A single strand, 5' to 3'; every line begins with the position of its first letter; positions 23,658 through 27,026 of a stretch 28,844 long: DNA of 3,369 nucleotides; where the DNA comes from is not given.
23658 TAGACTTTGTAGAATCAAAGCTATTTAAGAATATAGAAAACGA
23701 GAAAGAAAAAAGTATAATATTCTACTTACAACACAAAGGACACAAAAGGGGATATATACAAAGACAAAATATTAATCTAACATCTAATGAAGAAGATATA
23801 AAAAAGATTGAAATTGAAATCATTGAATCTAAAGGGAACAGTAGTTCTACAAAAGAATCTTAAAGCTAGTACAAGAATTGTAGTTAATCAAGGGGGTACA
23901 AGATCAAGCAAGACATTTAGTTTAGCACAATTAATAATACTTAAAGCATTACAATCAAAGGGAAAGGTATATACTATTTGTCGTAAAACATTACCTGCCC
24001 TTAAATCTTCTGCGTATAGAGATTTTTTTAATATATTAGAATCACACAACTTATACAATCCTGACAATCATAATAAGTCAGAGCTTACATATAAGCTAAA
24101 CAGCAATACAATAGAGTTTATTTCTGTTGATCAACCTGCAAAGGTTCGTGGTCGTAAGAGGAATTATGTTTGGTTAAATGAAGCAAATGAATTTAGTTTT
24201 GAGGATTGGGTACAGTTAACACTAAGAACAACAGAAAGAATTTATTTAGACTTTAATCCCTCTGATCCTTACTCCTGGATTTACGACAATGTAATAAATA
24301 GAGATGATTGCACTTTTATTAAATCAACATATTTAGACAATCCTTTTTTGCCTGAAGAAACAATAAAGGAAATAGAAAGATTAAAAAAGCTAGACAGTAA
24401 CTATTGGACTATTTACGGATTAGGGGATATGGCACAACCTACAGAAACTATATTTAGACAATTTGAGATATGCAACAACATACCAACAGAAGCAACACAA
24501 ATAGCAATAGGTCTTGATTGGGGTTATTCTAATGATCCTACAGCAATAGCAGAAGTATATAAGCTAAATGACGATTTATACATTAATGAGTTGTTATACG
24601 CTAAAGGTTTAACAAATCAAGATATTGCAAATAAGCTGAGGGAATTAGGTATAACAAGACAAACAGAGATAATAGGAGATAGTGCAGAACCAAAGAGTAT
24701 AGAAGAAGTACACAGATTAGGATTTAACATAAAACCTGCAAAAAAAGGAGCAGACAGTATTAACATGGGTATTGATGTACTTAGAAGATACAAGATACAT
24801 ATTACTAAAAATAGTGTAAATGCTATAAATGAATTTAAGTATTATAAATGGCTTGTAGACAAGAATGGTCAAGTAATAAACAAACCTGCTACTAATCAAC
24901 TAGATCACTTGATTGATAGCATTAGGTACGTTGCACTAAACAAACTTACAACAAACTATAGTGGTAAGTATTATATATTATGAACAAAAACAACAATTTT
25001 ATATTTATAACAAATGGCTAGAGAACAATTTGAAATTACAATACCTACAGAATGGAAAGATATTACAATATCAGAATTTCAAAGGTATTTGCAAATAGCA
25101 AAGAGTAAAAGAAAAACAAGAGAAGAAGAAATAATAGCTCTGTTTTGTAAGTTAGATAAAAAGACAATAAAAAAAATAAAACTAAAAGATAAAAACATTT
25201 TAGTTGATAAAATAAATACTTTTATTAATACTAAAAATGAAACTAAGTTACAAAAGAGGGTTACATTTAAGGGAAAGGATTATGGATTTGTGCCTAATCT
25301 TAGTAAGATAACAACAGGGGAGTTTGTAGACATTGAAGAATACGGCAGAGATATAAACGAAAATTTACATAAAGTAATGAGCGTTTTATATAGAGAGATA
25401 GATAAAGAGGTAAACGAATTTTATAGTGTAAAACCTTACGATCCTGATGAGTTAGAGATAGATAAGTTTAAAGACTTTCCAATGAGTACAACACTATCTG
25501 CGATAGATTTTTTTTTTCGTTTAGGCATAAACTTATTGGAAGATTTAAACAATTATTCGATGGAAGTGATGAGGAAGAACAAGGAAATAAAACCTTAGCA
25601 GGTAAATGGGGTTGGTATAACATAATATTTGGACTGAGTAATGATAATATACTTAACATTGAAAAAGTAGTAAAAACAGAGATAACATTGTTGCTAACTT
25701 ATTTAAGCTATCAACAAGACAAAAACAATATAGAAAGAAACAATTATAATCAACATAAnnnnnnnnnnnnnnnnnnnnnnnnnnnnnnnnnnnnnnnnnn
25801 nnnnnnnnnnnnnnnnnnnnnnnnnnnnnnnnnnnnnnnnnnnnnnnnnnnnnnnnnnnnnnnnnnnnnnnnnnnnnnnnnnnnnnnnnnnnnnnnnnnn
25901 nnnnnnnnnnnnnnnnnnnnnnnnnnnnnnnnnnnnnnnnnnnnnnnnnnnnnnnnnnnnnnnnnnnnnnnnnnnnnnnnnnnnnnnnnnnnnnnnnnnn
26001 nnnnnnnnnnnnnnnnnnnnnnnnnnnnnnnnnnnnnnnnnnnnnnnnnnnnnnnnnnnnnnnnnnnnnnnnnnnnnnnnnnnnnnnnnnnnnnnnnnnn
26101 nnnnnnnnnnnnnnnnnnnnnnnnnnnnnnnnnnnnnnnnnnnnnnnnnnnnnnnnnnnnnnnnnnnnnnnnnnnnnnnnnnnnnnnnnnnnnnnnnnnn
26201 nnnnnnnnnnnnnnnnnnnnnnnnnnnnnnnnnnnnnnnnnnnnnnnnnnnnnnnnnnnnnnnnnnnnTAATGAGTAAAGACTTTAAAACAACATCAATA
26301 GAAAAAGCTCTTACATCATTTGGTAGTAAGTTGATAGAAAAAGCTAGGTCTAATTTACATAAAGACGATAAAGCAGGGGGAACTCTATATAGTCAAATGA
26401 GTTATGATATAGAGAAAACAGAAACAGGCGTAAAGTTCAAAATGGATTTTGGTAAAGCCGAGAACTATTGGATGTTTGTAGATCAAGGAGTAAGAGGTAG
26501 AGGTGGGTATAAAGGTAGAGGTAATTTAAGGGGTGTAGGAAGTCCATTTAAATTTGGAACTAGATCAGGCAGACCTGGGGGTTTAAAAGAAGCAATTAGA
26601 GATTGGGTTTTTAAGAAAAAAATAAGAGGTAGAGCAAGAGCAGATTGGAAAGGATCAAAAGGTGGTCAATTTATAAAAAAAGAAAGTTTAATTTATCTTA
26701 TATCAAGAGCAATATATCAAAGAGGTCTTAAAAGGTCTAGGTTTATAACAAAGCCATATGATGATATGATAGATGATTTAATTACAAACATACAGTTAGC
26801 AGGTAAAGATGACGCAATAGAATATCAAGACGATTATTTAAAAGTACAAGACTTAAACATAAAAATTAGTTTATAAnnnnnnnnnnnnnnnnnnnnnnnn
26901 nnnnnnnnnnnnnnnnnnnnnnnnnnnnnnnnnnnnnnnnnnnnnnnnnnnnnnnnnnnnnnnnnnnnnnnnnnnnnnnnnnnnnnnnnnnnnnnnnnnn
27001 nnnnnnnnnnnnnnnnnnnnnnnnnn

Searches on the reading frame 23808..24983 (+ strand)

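Call 17: search_protein_families(library=phrogs, proteins=[window:23808-24983:+], max_evalue=0.001)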
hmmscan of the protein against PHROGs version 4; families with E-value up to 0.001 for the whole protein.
window:23808-24983:+ (391 aa): 8 families
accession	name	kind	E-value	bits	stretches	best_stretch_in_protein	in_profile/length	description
phrog_2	-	head and packaging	8.7e-40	138.2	1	21-379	276-592/807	terminase large subunit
phrog_3717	-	head and packaging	9e-35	121.5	1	13-248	14-268/277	terminase large subunit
phrog_5653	-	head and packaging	8.3e-33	114.8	1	219-379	14-180/199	terminase large subunit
phrog_6672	-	head and packaging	1.6e-30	106.6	1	254-381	4-131/145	terminase large subunit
phrog_979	-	head and packaging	2.1e-08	34.3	1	18-161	162-313/642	terminase large subunit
phrog_22023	-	unknown function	2.6e-06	28.8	1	146-266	26-149/153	-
phrog_18557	-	head and packaging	2.8e-06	28.4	1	309-376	2-70/88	terminase large subunit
phrog_10250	-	head and packaging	6.3e-06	27.1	1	201-377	11-213/228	terminase large subunit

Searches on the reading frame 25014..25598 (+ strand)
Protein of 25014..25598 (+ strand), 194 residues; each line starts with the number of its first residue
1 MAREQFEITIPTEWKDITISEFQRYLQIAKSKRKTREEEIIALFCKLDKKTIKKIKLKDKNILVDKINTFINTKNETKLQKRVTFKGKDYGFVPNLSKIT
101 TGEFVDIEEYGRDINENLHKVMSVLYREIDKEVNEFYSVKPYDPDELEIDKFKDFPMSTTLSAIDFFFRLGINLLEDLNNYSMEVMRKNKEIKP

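Call 17: search_protein_families(library=phrogs, proteins=[window:25014-25598:+], max_evalue=0.001)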
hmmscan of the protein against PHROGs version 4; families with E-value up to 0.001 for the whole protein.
window:25014-25598:+ (194 aa): 1 family
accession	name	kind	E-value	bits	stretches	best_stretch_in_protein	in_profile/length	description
phrog_32199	-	unknown function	8.1e-17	62.9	1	7-174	2-157/175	-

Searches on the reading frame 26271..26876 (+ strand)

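Call 17: search_protein_families(library=phrogs, proteins=[window:26271-26876:+], max_evalue=0.001)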
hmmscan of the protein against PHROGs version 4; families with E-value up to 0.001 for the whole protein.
window:26271-26876:+ (201 aa): 1 family
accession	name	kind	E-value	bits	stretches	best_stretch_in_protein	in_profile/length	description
phrog_29822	-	unknown function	7.2e-14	53.6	1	10-170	3-144/162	-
